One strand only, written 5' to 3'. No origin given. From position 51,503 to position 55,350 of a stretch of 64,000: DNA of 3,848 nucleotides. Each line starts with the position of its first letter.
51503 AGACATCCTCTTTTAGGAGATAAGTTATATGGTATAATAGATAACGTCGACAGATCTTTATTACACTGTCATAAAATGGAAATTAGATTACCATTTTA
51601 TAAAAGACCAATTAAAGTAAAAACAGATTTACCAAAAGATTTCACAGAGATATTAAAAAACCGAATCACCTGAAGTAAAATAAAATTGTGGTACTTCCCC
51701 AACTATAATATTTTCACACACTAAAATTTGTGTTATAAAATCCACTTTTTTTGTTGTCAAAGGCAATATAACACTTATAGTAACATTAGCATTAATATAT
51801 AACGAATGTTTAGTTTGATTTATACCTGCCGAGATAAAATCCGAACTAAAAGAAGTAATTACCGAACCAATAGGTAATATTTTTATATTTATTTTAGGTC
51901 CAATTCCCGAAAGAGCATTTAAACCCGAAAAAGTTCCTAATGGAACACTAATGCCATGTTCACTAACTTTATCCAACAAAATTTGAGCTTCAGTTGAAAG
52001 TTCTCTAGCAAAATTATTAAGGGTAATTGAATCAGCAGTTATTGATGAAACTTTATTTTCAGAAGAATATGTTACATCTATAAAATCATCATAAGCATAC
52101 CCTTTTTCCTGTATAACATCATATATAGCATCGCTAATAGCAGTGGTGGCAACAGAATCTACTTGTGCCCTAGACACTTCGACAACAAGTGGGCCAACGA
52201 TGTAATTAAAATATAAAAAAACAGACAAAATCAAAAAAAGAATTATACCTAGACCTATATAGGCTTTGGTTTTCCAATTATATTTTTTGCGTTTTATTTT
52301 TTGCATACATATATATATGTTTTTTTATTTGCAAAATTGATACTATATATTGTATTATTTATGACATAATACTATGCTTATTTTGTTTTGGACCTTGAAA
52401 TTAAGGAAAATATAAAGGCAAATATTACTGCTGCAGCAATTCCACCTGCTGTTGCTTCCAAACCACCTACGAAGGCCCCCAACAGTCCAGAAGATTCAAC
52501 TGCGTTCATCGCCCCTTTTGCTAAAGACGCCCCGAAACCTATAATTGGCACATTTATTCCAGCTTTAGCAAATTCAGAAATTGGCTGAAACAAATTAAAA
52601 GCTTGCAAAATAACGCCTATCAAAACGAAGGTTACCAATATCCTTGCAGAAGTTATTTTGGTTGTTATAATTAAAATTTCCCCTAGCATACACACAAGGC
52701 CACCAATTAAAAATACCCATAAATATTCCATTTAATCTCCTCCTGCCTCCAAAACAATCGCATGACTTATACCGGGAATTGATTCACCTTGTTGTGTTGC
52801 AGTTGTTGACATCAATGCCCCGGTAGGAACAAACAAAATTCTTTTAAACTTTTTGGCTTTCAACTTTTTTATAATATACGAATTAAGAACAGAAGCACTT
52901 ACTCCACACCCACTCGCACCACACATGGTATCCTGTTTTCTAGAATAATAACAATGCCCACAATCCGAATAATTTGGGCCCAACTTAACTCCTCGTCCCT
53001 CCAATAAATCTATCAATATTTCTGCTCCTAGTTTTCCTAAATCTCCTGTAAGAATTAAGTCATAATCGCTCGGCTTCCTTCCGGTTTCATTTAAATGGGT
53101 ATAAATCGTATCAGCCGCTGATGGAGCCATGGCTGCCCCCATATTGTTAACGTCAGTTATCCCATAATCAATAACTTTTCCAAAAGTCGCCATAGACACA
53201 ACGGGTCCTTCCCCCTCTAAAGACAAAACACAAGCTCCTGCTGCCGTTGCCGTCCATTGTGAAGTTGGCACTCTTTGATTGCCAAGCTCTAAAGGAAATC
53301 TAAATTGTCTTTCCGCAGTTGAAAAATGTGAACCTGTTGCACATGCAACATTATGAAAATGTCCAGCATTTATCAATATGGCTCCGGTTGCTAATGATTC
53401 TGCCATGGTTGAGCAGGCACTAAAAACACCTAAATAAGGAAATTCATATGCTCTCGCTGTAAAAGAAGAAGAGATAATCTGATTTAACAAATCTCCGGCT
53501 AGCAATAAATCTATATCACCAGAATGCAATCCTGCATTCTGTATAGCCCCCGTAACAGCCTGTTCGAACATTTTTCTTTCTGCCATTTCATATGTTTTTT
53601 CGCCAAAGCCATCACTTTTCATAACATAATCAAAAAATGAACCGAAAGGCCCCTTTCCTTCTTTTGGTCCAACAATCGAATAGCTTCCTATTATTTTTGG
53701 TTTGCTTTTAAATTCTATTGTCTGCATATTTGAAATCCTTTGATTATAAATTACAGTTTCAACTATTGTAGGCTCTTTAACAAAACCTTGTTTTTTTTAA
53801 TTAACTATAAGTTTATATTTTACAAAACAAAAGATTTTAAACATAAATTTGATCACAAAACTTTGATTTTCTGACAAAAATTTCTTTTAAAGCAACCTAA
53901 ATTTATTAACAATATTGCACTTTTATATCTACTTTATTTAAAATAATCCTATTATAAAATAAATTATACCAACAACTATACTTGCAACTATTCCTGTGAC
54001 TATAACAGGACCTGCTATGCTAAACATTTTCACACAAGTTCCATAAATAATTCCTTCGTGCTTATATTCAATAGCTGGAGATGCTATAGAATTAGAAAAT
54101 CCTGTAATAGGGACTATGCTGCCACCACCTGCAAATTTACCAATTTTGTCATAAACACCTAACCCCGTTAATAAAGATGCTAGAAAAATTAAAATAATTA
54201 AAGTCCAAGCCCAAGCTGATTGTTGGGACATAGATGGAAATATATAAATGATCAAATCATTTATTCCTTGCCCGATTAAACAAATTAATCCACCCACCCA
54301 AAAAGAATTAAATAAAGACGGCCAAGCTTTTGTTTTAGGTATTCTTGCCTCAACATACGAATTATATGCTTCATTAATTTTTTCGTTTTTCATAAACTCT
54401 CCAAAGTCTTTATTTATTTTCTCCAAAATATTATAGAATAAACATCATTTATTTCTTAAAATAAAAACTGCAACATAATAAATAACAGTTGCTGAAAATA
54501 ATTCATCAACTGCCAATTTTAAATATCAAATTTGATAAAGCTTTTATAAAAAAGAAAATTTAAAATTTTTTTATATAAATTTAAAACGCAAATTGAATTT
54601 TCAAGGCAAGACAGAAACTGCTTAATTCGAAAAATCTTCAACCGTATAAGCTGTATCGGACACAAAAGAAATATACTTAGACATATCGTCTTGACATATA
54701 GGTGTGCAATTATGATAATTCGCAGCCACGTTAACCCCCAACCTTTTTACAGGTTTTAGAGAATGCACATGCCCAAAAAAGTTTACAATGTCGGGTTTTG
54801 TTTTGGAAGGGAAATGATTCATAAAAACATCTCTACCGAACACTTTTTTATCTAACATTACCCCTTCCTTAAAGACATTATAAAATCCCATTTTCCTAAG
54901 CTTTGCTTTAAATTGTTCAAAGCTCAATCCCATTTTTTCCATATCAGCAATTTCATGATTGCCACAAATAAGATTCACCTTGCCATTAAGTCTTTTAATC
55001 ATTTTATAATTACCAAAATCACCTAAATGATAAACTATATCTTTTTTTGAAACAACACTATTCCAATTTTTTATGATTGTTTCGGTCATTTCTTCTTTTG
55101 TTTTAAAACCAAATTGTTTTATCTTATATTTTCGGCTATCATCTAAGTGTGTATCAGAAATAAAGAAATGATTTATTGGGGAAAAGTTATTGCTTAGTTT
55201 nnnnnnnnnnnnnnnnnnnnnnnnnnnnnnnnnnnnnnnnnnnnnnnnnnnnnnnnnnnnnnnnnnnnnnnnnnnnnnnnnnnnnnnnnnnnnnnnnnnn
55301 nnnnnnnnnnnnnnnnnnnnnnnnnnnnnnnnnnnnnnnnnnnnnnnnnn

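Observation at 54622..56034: Nucleoside-hydrolase-like / metallophosphoesterase fusion inserted between the spoIIA and spoVA operons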

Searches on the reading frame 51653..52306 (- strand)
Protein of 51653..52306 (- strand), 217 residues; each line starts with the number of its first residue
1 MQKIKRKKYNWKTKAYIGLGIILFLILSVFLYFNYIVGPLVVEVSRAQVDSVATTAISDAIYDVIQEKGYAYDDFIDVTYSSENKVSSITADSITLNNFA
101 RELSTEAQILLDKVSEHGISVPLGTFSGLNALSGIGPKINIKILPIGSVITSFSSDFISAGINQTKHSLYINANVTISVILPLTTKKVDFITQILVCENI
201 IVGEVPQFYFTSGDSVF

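Call 3: search_protein_families(library=pfam, proteins=[window:51653-52306:-], max_evalue=0.01)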
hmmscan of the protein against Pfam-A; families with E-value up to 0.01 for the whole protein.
window:51653-52306:- (217 aa): 1 family
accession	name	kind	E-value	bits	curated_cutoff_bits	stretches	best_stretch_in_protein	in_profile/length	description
PF09560.15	Spore_YunB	-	6.5e-30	103.5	25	1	119-208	2-91/91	Sporulation protein YunB (Spo_YunB)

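Call 4: search_protein_families(library=ncbifam, proteins=[window:51653-52306:-], max_evalue=0.01)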
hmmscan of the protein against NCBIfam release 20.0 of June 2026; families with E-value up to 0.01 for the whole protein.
window:51653-52306:- (217 aa): 1 family
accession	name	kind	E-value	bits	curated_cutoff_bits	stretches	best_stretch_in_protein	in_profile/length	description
TIGR02832.1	spo_yunB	equivalog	3e-46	157.6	111.9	1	12-211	4-202/204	sporulation protein YunB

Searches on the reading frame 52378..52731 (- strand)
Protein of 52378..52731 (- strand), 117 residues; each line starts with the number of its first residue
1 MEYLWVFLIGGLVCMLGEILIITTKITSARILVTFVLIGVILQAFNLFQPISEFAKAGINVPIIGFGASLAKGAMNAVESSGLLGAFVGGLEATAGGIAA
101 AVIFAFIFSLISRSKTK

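Call 3: search_protein_families(library=pfam, proteins=[window:52378-52731:-], max_evalue=0.01)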
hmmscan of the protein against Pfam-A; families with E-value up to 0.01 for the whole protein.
window:52378-52731:- (117 aa): 1 family
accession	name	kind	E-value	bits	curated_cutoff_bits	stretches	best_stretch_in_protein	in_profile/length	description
PF03862.18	SpoVAC_SpoVAEB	-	2.4e-30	105.7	25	1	2-111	1-117/117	SpoVAC/SpoVAEB sporulation membrane protein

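Call 4: search_protein_families(library=ncbifam, proteins=[window:52378-52731:-], max_evalue=0.01)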
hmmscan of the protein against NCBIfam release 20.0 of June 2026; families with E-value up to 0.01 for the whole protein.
window:52378-52731:- (117 aa): 3 families
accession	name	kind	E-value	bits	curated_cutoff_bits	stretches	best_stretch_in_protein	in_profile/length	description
TIGR02839.1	spore_V_AE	equivalog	1.6e-36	125.1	131.1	1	3-116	1-114/114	stage V sporulation protein AE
TIGR02838.1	spore_V_AC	equivalog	5.7e-09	35.8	164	1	6-110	23-135/141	stage V sporulation protein AC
TIGR01937.1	nqrB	equivalog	0.0039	16.1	349.9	1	12-63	283-332/413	NADH:ubiquinone reductase (Na(+)-transporting) subunit B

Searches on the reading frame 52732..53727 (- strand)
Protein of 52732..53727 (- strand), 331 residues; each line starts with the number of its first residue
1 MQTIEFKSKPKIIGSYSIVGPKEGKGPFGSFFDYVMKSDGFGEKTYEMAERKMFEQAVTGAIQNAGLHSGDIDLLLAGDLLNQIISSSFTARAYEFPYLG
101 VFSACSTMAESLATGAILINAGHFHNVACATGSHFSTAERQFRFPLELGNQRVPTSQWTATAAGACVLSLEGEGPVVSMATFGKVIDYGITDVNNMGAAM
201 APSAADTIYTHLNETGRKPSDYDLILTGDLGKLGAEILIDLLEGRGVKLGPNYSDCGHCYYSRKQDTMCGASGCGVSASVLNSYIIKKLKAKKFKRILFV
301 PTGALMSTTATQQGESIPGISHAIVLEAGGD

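Call 3: search_protein_families(library=pfam, proteins=[window:52732-53727:-], max_evalue=0.01)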
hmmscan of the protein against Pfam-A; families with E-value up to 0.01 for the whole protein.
window:52732-53727:- (331 aa): 1 family
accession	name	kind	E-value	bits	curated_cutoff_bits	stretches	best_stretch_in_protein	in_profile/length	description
PF07451.17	SpoVAD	-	5.9e-142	472.7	22.1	1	2-327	3-329/329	Stage V sporulation protein AD (SpoVAD)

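Call 4: search_protein_families(library=ncbifam, proteins=[window:52732-53727:-], max_evalue=0.01)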
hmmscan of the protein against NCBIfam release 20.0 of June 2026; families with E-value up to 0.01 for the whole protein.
window:52732-53727:- (331 aa): 3 families
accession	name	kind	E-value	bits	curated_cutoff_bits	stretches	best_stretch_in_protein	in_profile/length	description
NF006160.0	PRK08304.1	subfamily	1e-141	471.5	402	1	2-328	8-335/337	stage V sporulation protein AD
TIGR02845.1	spore_V_AD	equivalog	2.1e-130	434.3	411.8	1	2-327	2-327/327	stage V sporulation protein AD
NF009069.0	PRK12404.1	subfamily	2e-121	405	442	1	2-330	6-335/338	stage V sporulation protein AD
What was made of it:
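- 51653..54426 (-): spoVAC-spoVAD-spoVAE-yunB. Pfam and NCBIfam (calls 3, 4).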

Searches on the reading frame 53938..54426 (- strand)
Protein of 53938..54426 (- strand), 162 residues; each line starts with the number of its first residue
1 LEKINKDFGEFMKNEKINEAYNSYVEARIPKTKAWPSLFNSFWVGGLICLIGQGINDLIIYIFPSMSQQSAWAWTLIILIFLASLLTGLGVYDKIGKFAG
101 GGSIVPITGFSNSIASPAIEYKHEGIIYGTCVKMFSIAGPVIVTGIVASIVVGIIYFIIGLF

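Call 3: search_protein_families(library=pfam, proteins=[window:53938-54426:-], max_evalue=0.01)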
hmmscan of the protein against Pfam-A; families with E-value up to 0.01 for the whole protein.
window:53938-54426:- (162 aa): 1 family
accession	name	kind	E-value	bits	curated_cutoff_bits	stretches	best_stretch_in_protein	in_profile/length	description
PF03862.18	SpoVAC_SpoVAEB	-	1.2e-38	132.5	25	1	39-155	3-117/117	SpoVAC/SpoVAEB sporulation membrane protein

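Call 4: search_protein_families(library=ncbifam, proteins=[window:53938-54426:-], max_evalue=0.01)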
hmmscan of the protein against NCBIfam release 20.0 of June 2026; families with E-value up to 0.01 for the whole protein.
window:53938-54426:- (162 aa): 2 families
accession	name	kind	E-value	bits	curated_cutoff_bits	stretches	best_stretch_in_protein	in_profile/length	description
TIGR02838.1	spore_V_AC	equivalog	4.6e-47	159.3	164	1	20-159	2-140/141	stage V sporulation protein AC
TIGR02839.1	spore_V_AE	equivalog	6.6e-14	52.2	131.1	1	40-156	3-110/114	stage V sporulation protein AE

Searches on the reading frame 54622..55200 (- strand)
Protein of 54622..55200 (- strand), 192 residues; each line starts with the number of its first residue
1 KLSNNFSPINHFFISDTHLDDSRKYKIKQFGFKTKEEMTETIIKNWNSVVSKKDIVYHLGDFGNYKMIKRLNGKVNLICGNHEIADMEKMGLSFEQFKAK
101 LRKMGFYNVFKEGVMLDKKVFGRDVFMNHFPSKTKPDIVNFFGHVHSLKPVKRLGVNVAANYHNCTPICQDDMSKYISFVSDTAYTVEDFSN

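Call 49: predict_structure(alignment_id=A5)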
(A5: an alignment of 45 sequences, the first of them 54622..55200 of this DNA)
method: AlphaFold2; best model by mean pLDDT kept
length: 192 residues; sequences in the alignment: 45
mean_pLDDT: 92.3   pTM: 0.89
mean pLDDT of the five models: 92.3, 92.1, 91.9, 91.1, 91.0
residues with pLDDT >= 90: 151; 70-90: 33; 50-70: 6; < 50: 2
segments of 3 or more residues with pLDDT < 50: none
pLDDT, mean of each block of 10 residues (from residue 1): 69 97 78 92 98 98 98 98 98 98 98 96 97 93 81 92 95 95 86 70
secondary structure, 60 per line:
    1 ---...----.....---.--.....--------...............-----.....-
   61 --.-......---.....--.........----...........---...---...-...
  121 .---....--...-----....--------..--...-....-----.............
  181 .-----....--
elements in order: E11-15 H22-26 H35-49 E55-59 H65-70 E74-78 H81-89 H94-104 E108-110 E114-116 H118-121 E125-128 E139-142 E155-157 H170-181 H187-190

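Call 52: fold_search(model_id=the predicted structure, library=pdb)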
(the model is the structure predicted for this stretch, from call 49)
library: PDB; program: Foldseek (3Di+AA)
matches with E <= 10: 396; with E <= 0.001: 2
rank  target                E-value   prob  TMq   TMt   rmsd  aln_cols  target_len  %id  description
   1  1xm7_A                1.9e-09  1.00  0.65  0.67   4.6       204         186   22  The Crystal Structure of the Protein of Unknown Function AQ665 from Aquifex aeolicus (released 2004-11-16)
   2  3qfn_A                9.5e-04  0.99  0.38  0.31   8.2       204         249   13  Crystal structure of Streptococcal asymmetric Ap4A hydrolase and phosphodiesterase Spr1479/SapH in complex with inorga (released 2011-08-24)
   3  3rqz_C                1.2e-03  0.99  0.40  0.33   7.8       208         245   15  Crystal structure of metallophosphoesterase from Sphaerobacter thermophilus (released 2011-05-18)
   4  5b4d_A                1.5e-03  1.00  0.40  0.33   3.9       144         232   17  Crystal structure of H10N mutant of LpxH (released 2016-09-28)
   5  6pib                  2.0e-03  1.00  0.39  0.31   4.2       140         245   18  Structure of the Klebsiella pneumoniae LpxH-AZ1 complex (released 2020-02-12)
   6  4tug_B                2.6e-03  0.99  0.42  0.30   6.2       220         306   15  Crystal structure of MjMre11-DNA2 complex (released 2014-10-15)
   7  3qfm_A                2.8e-03  0.99  0.40  0.31   7.9       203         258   12  Crystal structure of Streptococcal asymmetric Ap4A hydrolase and phosphodiesterase Spr1479/SapH (released 2011-08-24)
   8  5b4b_B                3.2e-03  1.00  0.41  0.34   3.5       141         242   18  Crystal structure of LpxH with lipid X in spacegroup C2 (released 2016-09-28)
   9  9cd1                  3.4e-03  0.99  0.38  0.31   5.3       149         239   18  Crystal structure of the Klebsiella pneumoniae LpxH / JH-LPH-107 complex (released 2025-02-12)
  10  8qjz                  3.8e-03  1.00  0.40  0.33   3.8       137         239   19  Crystal structure of E. coli LpxH in complex with lipid X (released 2024-04-17)
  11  5b4d_B                4.1e-03  1.00  0.41  0.34   3.6       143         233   17  Crystal structure of H10N mutant of LpxH (released 2016-09-28)
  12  7ss7                  4.1e-03  1.00  0.39  0.33   4.2       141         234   18  Crystal structure of Klebsiella LpxH in complex with JH-LPH-50 (released 2023-04-12)
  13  3rqz_A                4.1e-03  0.95  0.38  0.32   8.2       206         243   15  Crystal structure of metallophosphoesterase from Sphaerobacter thermophilus (released 2011-05-18)
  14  9ccx                  4.7e-03  0.99  0.39  0.31   5.2       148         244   18  Crystal Structure of the Klebsiella pneumoniae LpxH/JH-LPH-86 complex (released 2025-02-12)
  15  9ccz                  5.6e-03  0.99  0.40  0.32   4.9       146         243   18  Crystal Structure of the K. pneumoniae LpxH / JH-LPH-92 Complex (released 2025-02-12)
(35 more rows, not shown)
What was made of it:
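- On Calcineurin-like binuclear metallophosphoesterase (PF12850/PF00149): 1xm7 at E=1.9e-9 and TM 0.66, followed by SapH, LpxH, Mre11 and Rv0805 (call 52).
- Structural neighbours of the MPE hydrolyse nucleotide pyrophosphates and diesters (call 52).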

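Call 56: search_dna_similar(query=window:54622-55200:-, collection=phages, mode=protein, max_rows=25, max_evalue=0.00001)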
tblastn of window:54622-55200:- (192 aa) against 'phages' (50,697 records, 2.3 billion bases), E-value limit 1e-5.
Records with a match: 527; places in all: 558; records where one place covers at least 80% of the query: 214.
Best place of each record, by identity: <60% 527.
By first word of the organism name: Staphylococcus 110; Pseudomonas 104; Enterococcus 75; Vibrio 75; Bacillus 38; Streptomyces 30; Erwinia 16; Stenotrophomonas 16; Bacteriophage 9; uncultured 8; and 20 more.
By host as written in the record: - 57; Staphylococcus aureus 37; Vibrio harveyi BAA-1116 36; Pseudomonas aeruginosa 33; Enterococcus faecalis 22; Pseudomonas aeruginosa PAO1 17; Erwinia amylovora 15; Streptomyces griseus ATCC 10137 13; and 140 more.
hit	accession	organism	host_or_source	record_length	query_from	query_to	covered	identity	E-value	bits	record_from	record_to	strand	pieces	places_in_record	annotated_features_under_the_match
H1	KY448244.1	Erwinia phage vB_EamM_Yoloswag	Erwinia amylovora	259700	12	176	86%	38.6%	1e-31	125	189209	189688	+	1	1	putative metallophosphoesterase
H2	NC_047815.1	Erwinia phage vB_EamM_Yoloswag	Erwinia amylovora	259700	12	176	86%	38.6%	1e-31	125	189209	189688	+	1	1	phosphoesterase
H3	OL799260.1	Enterococcus phage phiSHEF16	Enterococcus faecium E1071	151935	10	192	95%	33.2%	4e-21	96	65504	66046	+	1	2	metallophosphatase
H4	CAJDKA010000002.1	Enterococcus phage 163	Human fecal sample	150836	10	192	95%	33.2%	6e-21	95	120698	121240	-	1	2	hypothetical protein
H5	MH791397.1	Enterococcus phage EfsSzw-1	Enterococcus faecalis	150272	12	192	94%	33.5%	2e-21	97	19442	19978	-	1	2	putative phosphoesterase or phosphohydrolase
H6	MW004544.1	Enterococcus phage EFGrKN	Enterococcus faecalis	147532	12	192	94%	33.5%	2e-21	96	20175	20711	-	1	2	hypothetical protein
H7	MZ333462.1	Enterococcus phage GVEsP-1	Enterococcus sp.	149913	12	192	94%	33.2%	2e-20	94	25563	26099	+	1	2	phosphodiesterase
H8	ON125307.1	Enterococcus phage vB_OCPT_Bop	Enterococcus sp.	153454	12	192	94%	33.2%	2e-20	94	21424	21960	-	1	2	hypothetical protein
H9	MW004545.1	Enterococcus phage EFGrNG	Enterococcus faecalis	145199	12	192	94%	33.0%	2e-21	96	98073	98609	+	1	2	hypothetical protein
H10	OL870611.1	Enterococcus phage UTI-EfS3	Enterococcus faecalis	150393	12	192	94%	33.0%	8e-21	95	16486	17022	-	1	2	hypothetical protein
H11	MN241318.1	Enterococcus phage PEf771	Enterococcus faecalis YN771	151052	12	192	94%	33.0%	8e-21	95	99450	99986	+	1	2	phosphoesterase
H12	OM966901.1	Enterococcus phage vB_OCPT_Bill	Enterococcus sp.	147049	12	192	94%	33.0%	8e-21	94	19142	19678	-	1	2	hypothetical protein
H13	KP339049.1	Enterococcus phage EFDG1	Enterococcus faecalis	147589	12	192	94%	33.0%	8e-21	94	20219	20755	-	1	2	phosphohydrolase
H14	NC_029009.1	Enterococcus phage EFDG1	Enterococcus faecalis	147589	12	192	94%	33.0%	8e-21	94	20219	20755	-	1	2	phosphoesterase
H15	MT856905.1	Enterococcus phage vB_EfaM_A2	Enterococcus faecalis OG1RF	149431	12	192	94%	33.0%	8e-21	94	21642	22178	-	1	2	putative phosphoesterase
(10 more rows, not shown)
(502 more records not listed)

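Call 57: get_annotated_region(hit=H14, flank=5000)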
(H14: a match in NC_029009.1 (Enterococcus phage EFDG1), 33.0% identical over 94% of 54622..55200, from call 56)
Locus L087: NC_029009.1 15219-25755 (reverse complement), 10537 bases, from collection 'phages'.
description: Enterococcus phage EFDG1, complete genome.
organism: Enterococcus phage EFDG1 (NCBI taxid 1597976)
taxonomy: Viruses; Duplodnaviria; Heunggongvirae; Uroviricota; Caudoviricetes; Herelleviridae; Brockvirinae; Schiekvirus; Schiekvirus EFDG1
host: Enterococcus faecalis; source: sewage effluents; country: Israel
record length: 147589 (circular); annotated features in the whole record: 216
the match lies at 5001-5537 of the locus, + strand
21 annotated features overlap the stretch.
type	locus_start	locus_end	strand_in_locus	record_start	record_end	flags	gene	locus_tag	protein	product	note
CDS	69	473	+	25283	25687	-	-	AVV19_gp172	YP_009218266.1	hypothetical protein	-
CDS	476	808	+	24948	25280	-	-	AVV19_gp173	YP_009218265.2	hypothetical protein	-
CDS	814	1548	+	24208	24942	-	-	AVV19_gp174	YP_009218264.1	hypothetical protein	-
CDS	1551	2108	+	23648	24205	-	-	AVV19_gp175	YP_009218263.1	hypothetical protein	-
CDS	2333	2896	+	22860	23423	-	-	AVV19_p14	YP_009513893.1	hypothetical protein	-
CDS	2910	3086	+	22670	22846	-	-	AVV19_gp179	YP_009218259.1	hypothetical protein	-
CDS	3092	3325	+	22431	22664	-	-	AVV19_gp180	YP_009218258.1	hypothetical protein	-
CDS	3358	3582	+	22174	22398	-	-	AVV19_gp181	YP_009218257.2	hypothetical protein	-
CDS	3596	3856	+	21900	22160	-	-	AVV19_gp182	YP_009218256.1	hypothetical protein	-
CDS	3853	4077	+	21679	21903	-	-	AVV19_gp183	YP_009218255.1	hypothetical protein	-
CDS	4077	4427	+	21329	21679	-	-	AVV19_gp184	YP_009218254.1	membrane protein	-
CDS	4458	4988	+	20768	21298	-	-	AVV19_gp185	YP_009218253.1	Rnase H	-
CDS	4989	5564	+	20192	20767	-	-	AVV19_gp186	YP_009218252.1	phosphoesterase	Phosphohydrolase (MutT/nudix family protein); phosphohydrolase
CDS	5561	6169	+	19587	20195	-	-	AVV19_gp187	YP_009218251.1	phosphoesterase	-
CDS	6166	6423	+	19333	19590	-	-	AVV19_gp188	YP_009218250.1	hypothetical protein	-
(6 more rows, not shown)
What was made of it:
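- Tried and rejected: Phage neighbourhood of the MPE homologue in Enterococcus phage EFDG1: uninformative (call 57).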
